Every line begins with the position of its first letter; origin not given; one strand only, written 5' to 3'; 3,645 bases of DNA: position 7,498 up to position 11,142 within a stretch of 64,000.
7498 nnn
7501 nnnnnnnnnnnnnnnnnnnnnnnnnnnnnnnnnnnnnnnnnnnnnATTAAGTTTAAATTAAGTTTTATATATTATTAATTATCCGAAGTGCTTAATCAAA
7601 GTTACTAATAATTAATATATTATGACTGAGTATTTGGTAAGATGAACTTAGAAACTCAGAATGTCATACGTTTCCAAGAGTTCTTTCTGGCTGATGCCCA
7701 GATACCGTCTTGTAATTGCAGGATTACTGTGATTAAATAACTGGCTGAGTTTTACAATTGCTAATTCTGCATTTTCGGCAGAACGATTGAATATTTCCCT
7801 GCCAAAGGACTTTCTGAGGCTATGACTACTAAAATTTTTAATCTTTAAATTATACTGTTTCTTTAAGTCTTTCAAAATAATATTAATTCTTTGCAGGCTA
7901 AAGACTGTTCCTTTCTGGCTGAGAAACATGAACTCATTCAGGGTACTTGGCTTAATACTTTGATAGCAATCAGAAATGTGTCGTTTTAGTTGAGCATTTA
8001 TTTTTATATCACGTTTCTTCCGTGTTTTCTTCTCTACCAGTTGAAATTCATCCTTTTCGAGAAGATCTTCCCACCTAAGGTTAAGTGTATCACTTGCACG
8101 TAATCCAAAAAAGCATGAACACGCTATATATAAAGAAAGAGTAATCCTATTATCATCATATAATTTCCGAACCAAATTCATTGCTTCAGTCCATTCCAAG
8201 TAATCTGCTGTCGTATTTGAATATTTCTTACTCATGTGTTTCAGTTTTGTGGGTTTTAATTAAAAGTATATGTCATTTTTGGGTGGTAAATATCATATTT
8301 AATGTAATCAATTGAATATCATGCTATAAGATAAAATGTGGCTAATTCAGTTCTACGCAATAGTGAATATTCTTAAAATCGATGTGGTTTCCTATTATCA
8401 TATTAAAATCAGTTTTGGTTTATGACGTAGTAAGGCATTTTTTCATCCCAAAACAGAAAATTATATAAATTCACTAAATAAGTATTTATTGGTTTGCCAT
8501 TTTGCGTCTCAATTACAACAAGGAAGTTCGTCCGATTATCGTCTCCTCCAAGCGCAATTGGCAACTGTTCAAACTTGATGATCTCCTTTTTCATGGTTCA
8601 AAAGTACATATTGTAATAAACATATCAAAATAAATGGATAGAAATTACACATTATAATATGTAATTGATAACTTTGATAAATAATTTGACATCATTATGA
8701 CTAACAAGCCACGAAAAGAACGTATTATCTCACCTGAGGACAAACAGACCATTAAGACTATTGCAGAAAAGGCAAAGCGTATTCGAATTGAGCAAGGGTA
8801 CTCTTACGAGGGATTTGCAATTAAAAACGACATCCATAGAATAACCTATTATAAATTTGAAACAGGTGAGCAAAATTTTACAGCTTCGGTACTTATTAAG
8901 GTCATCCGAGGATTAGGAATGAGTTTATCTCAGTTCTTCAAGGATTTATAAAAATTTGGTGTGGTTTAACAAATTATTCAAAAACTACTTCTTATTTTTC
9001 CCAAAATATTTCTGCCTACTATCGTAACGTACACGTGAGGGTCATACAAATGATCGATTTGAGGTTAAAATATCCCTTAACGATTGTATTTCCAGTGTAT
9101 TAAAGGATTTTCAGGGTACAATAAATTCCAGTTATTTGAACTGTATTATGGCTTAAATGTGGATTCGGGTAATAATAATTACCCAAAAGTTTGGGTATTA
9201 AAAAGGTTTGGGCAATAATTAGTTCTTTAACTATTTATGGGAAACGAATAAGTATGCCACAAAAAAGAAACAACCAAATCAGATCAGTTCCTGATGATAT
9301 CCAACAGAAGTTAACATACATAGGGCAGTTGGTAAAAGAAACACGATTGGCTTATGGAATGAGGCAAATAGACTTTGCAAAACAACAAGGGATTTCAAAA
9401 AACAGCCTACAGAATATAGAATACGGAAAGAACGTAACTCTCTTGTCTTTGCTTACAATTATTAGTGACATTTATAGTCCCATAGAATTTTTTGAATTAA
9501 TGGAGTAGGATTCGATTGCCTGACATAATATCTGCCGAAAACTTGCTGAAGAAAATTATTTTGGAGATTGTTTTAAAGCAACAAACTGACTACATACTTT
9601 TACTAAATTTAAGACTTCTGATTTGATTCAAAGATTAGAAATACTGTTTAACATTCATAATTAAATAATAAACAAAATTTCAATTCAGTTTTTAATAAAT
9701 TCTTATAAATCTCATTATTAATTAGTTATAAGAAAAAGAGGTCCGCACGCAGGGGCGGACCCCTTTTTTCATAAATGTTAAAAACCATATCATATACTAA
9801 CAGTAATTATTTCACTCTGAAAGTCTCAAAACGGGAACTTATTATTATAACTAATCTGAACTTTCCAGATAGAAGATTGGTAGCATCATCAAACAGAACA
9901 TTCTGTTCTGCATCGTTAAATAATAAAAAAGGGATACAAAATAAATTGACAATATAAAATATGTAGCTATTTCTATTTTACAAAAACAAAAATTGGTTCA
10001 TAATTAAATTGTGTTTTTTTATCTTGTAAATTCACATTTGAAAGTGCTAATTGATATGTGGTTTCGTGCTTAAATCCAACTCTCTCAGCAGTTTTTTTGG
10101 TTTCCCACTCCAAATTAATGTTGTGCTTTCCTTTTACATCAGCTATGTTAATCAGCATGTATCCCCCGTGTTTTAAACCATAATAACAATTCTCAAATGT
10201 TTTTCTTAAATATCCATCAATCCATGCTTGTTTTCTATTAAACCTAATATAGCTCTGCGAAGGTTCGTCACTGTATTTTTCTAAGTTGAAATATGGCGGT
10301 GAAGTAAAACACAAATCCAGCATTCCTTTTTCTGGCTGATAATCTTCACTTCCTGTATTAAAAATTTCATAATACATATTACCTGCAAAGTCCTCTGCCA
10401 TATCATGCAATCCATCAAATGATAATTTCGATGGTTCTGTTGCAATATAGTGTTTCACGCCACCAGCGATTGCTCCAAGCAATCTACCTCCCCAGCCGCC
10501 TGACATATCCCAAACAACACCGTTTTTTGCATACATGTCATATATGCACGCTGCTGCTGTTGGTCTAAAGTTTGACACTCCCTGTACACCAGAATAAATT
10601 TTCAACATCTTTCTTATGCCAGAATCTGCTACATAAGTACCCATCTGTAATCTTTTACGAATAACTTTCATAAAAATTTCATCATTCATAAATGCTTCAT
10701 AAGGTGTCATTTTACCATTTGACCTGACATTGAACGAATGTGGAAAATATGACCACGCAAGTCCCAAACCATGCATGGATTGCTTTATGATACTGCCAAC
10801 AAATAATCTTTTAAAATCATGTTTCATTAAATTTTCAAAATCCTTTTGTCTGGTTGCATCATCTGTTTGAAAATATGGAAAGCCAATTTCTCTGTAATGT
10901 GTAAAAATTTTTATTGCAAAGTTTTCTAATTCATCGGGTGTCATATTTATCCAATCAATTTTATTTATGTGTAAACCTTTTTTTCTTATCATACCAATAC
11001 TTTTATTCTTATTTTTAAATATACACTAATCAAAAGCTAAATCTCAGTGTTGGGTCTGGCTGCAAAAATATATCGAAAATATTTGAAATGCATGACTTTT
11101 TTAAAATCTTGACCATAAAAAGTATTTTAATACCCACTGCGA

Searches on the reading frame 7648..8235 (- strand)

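Call 3: search_protein_families(library=pfam, proteins=[window:7648-8235:-], max_evalue=0.1)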
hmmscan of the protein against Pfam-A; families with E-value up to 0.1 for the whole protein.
window:7648-8235:- (195 aa): 3 families
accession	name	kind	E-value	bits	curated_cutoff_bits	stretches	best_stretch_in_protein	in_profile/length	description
PF00589.27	Phage_integrase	-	9.7e-19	68.2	27.1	1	31-181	22-168/172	Phage integrase family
PF08747.16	BrxB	-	0.043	14.3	26.8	1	68-128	27-89/124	BREX protein BrxB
PF21211.3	FkbH_N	-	0.058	13.7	27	1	46-150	61-163/192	FkbH, N-terminal domain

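Call 4: search_protein_families(library=padloc, proteins=[window:7648-8235:-], max_evalue=0.1)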
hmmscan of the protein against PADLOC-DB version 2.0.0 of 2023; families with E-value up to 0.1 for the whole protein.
window:7648-8235:- (195 aa): 0 families

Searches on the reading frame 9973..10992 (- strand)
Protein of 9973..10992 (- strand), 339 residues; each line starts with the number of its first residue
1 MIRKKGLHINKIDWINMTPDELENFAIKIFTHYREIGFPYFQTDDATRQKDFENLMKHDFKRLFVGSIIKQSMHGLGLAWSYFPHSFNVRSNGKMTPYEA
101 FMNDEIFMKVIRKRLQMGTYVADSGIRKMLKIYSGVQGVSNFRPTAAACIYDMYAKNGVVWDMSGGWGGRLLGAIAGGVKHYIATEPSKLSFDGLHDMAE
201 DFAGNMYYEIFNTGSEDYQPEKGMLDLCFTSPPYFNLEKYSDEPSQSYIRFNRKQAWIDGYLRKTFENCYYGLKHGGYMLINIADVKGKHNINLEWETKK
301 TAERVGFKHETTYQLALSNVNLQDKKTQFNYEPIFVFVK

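Call 32: search_protein_families(library=pfam, proteins=[window:9973-10992:-], max_evalue=0.001)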
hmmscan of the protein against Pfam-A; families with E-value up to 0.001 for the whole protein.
window:9973-10992:- (339 aa): 1 family
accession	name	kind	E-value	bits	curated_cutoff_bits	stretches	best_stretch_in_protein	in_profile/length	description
PF01555.25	N6_N4_Mtase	-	7.9e-06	26.4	26.7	1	226-339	2-106/221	DNA methylase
